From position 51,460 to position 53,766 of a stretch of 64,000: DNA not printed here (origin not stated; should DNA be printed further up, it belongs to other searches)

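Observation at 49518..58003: ABC-transporter-dependent glycan locus ends in a PMT/ArnT-type GT-C fused to a discoidin-like domain, with a UPF0104 flippase-like protein and an SGNH hydrolase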

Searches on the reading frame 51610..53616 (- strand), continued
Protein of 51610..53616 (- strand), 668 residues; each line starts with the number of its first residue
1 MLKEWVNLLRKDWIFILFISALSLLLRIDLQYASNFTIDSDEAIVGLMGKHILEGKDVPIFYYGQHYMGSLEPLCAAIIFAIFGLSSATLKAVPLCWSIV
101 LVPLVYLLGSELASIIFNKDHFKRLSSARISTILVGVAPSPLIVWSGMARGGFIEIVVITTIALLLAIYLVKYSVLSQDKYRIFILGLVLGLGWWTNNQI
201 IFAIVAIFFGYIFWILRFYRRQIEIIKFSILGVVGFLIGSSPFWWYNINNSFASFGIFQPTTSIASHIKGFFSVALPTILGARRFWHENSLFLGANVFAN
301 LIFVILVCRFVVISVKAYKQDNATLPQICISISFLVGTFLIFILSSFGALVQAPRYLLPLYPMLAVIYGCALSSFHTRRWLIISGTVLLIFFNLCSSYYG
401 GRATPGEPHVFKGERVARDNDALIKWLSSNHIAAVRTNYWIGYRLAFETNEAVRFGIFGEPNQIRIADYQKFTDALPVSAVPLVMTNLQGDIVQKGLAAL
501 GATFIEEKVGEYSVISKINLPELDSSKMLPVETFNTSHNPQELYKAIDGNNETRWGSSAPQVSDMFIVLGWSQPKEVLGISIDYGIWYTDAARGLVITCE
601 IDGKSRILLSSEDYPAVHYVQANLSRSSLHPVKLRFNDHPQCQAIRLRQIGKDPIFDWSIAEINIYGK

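Call 30: fold_search(model_id=the predicted structure, library=pdb)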
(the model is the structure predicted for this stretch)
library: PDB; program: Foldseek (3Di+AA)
matches with E <= 10: 741; with E <= 0.001: 88
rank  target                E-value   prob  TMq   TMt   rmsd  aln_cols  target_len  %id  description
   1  6wby                  8.1e-09  1.00  0.37  0.22  16.6       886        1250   12  Single-Particle Cryo-EM Structure of Arabinofuranosyltransferase AftD from Mycobacteria, Mutant R1389S Class 2 (released 2020-05-13)
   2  6w98_A                3.4e-08  1.00  0.44  0.25  15.3       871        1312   12  Single-Particle Cryo-EM Structure of Arabinofuranosyltransferase AftD from Mycobacteria (released 2020-05-13)
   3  5f15                  2.1e-07  1.00  0.43  0.52   9.5       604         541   12  Crystal Structure of ArnT from Cupriavidus metallidurans bound to Undecaprenyl phosphate (released 2016-02-17)
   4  3waj                  3.1e-07  1.00  0.44  0.38  17.3       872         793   11  Crystal structure of the Archaeoglobus fulgidus oligosaccharyltransferase (O29867_ARCFU) complex with Zn and sulfate (released 2013-10-30)
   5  7e9s_A                4.1e-07  1.00  0.41  0.33  16.6       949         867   11  Archaeal oligosaccharyltransferase AglB from Archaeoglobus fulgidus in complex with an inhibitory peptide and a dolich (released 2021-09-08)
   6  3wak                  7.0e-07  1.00  0.41  0.33  18.5       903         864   13  Crystal structure of the Archaeoglobus fulgidus oligosaccharyltransferase (O29867_ARCFU) in the apo form (released 2013-10-30)
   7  5ezm                  8.4e-07  1.00  0.46  0.55   8.3       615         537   11  Crystal Structure of ArnT from Cupriavidus metallidurans in the apo state (released 2016-02-17)
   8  6ftg_5                1.3e-06  1.00  0.43  0.45  12.9       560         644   12  Subtomogram average of OST-containing ribosome-translocon complexes from canine rough microsomal membranes (released 2018-03-21)
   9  7bvh_A                1.4e-06  1.00  0.36  0.25  16.5       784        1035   10  Crystal structure of arabinosyltransferase EmbC2-AcpM2 complex from Mycobacterium smegmatis complexed with di-arabinos (released 2020-04-29)
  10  5ogl_A                2.2e-06  1.00  0.41  0.39   8.0       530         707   14  Structure of bacterial oligosaccharyltransferase PglB in complex with an acceptor peptide and an lipid-linked oligosac (released 2017-10-25)
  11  7bvf_A                2.7e-06  1.00  0.35  0.24  18.3       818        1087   10  Cryo-EM structure of Mycobacterium tuberculosis arabinosyltransferase EmbA-EmbB-AcpM2 in complex with ethambutol (released 2020-04-29)
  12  6s7t_A                4.8e-06  1.00  0.44  0.42  10.7       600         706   12  Cryo-EM structure of human oligosaccharyltransferase complex OST-B (released 2019-12-18)
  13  6ezn_F                5.5e-06  1.00  0.44  0.45   9.7       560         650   13  Cryo-EM structure of the yeast oligosaccharyltransferase (OST) complex (released 2018-01-17)
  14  5gmy_A                5.7e-06  1.00  0.43  0.35  17.9       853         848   12  Crystal structure of the Archaeoglobus fulgidus oligosaccharyltransferase (O29867_ARCFU) tethered with an acceptor pep (released 2017-02-01)
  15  7bvc_A                5.7e-06  1.00  0.36  0.24  16.9       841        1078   10  Cryo-EM structure of Mycobacterium smegmatis arabinosyltransferase EmbA-EmbB-AcpM2 in complex with ethambutol (released 2020-04-29)
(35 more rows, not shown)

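Call 38: search_solved_structures(query=A1, max_evalue=10, show_alignments=2)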
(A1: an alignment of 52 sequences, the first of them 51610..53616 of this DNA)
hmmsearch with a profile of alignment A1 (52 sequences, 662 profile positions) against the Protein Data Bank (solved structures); distinct sequences matched with E-value up to 10: 17.
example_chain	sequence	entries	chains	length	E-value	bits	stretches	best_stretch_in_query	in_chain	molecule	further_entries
7jnb_A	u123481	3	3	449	3.3e-09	38.9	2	534-649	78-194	F5/8 type C domain protein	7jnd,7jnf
7jfs_A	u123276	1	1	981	3.9e-08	35.4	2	534-649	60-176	F5/8 type C domain protein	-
4zz5_A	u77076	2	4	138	3.3e-05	25.7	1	524-661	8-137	Glucanase/chitosanase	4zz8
2rva_A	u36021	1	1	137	3.9e-05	25.5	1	526-661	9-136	Glucanase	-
4zy9_A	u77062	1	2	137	0.0008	21.1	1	528-607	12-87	Glucanase/chitosanase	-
4zxe_A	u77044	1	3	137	0.00088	21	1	528-607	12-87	Glucanase/Chitosanase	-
2rv9_A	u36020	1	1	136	0.001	20.8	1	529-607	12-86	Glucanase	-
4lks_A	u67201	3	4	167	0.022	16.4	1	514-605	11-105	Glycosyl hydrolase, family 31/fibronectin type III domain protein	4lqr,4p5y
4a42_A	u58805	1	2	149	0.068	14.8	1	527-617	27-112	ALPHA-N-ACETYLGLUCOSAMINIDASE FAMILY PROTEIN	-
2v72_A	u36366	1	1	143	0.43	12.1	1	526-584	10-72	EXO-ALPHA-SIALIDASE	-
2jd9_A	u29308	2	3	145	0.93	11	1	535-658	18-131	YECBM32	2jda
7d29_A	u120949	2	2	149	1.1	10.8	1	532-583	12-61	AlyQ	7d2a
5zu6_A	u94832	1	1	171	1.6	10.2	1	533-565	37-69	CBM32 domain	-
3uet_A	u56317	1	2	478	1.7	10.2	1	526-611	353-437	Alpha-1,3/4-fucosidase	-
3ues_A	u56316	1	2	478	1.7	10.2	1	526-611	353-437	Alpha-1,3/4-fucosidase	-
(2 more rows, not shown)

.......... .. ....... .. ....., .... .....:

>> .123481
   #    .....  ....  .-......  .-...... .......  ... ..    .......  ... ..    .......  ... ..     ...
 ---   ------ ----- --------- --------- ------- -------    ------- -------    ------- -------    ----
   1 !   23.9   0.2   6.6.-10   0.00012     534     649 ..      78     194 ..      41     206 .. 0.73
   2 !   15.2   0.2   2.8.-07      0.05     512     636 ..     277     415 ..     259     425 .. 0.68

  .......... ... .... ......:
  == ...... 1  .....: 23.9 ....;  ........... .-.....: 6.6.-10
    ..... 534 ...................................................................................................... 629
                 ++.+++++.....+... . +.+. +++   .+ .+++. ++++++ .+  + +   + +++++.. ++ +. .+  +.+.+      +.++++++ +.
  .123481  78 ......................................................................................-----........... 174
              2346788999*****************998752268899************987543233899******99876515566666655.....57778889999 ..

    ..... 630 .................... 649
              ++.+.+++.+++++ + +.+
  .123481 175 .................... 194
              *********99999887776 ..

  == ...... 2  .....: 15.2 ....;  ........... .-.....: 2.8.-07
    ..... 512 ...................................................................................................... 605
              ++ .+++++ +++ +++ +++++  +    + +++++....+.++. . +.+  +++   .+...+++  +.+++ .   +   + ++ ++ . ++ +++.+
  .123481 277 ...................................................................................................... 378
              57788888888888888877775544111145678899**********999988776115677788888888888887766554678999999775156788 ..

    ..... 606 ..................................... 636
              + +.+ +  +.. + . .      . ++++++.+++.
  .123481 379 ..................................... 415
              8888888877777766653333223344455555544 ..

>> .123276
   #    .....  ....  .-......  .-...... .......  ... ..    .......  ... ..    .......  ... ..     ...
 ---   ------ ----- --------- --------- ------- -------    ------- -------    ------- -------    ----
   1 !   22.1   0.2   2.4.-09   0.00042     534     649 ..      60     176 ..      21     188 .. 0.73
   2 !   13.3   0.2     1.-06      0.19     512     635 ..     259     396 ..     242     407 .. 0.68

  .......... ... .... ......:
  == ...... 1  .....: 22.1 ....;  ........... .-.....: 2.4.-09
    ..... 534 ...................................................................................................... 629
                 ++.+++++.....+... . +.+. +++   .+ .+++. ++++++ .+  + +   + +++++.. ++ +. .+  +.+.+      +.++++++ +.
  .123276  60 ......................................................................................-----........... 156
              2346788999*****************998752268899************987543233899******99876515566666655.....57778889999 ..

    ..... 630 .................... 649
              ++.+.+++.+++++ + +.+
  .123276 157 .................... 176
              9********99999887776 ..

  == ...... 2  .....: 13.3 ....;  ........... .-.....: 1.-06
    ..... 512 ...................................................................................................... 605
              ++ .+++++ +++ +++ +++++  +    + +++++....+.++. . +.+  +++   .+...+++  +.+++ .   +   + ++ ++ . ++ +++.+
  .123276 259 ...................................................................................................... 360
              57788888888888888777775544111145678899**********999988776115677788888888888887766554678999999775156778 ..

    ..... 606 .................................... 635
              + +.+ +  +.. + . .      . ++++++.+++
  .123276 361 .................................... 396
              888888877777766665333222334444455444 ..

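Call 39: search_protein_families(library=pfam, alignment_id=A1, max_evalue=0.01)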
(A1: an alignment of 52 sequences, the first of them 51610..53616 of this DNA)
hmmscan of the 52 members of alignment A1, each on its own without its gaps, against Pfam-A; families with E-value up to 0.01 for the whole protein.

A. member 1, window:51610-53616:- (668 aa): 0 families

B. families by the number of members that match (of 52 scanned): 6 families
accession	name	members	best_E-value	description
PF00754.31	F5_F8_type_C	34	8e-08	F5/8 type C domain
PF13231.12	PMT_2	31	1e-08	Dolichyl-phosphate-mannose-protein mannosyltransferase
PF01757.29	Acyl_transf_3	1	2.7e-06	Acyltransferase domain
PF13398.12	Peptidase_M50B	1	0.0024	Peptidase M50B-like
PF24607.1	CBM_AftD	1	0.0036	Arabinofuranosyltransferase D, third carbohydrate binding module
PF11085.13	YqhR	1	0.0048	Conserved membrane protein YqhR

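Call 62: search_protein_representatives(alignment_id=A1)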
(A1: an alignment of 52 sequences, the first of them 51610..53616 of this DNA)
Query: 52 sequences, 662 profile positions. Proteins with E-value up to 0.001 (for the whole library): 10646; up to 1e-10: 5823; up to 1e-30: 1686. The best 150 are listed.
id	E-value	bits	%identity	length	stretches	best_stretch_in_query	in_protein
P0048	9.0e-272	919.8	-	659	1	7-661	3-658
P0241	3.7e-267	904.6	-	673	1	9-661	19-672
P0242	3.7e-265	898.0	-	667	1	7-661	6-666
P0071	9.8e-265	896.6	-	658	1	7-662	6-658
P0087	8.3e-262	886.9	-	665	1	5-662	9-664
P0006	1.3e-261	886.2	-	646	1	8-662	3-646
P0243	2.5e-260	882.0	-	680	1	5-661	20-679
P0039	5.3e-259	877.6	-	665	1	6-661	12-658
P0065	1.2e-258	876.4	-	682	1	7-661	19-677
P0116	1.5e-257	872.8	-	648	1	7-661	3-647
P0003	3.2e-256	868.4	-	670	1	9-662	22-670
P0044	2.2e-255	865.7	-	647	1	10-661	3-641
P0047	3.5e-255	865.0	-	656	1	5-661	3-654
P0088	5.1e-254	861.2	-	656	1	9-661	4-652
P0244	1.8e-253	859.3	-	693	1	4-661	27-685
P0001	5.4e-234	795.0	-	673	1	5-661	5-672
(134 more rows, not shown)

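Call 69: search_protein_families(library=pfam, proteins=[P0044, P0054, P0079, P0113, P0014, P0017], max_evalue=0.01)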
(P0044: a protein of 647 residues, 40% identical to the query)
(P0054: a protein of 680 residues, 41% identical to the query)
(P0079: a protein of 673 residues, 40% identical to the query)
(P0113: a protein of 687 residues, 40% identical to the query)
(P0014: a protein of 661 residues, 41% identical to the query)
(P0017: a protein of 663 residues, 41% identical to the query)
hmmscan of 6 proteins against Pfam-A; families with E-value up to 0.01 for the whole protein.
P0044 (647 aa): 2 families
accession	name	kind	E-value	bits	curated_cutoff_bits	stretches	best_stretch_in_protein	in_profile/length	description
PF13231.12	PMT_2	-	2.5e-07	31.5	26.1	1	67-224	8-157/160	Dolichyl-phosphate-mannose-protein mannosyltransferase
PF00754.31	F5_F8_type_C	-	5.9e-06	26.9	28.2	1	514-635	4-123/127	F5/8 type C domain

P0054 (680 aa): 2 families
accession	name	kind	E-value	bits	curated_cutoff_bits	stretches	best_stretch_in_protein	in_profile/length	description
PF13231.12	PMT_2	-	1.4e-07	32.3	26.1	1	97-251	9-154/160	Dolichyl-phosphate-mannose-protein mannosyltransferase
PF00754.31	F5_F8_type_C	-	1.9e-06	28.5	28.2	1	560-672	10-122/127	F5/8 type C domain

P0079 (673 aa): 2 families
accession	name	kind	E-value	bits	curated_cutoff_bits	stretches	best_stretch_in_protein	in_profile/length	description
PF13231.12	PMT_2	-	2e-07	31.8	26.1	1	80-207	9-132/160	Dolichyl-phosphate-mannose-protein mannosyltransferase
PF00754.31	F5_F8_type_C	-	1.4e-06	28.9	28.2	1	547-621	10-82/127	F5/8 type C domain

P0113 (687 aa): 3 families
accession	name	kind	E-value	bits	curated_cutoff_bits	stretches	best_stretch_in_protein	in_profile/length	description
PF13231.12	PMT_2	-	4.5e-06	27.4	26.1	1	90-218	7-131/160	Dolichyl-phosphate-mannose-protein mannosyltransferase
PF00754.31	F5_F8_type_C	-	1.2e-05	25.9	28.2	1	560-628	9-76/127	F5/8 type C domain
PF13398.12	Peptidase_M50B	-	0.0024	18.1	26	1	148-233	83-167/201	Peptidase M50B-like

P0014 (661 aa): 1 family
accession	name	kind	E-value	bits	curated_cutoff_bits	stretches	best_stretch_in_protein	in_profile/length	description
PF13231.12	PMT_2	-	6.1e-07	30.2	26.1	1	68-196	8-132/160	Dolichyl-phosphate-mannose-protein mannosyltransferase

P0017 (663 aa): 1 family
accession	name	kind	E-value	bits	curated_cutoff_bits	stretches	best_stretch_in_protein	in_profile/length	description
PF13231.12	PMT_2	-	2.9e-05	24.8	26.1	1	70-222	8-154/160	Dolichyl-phosphate-mannose-protein mannosyltransferase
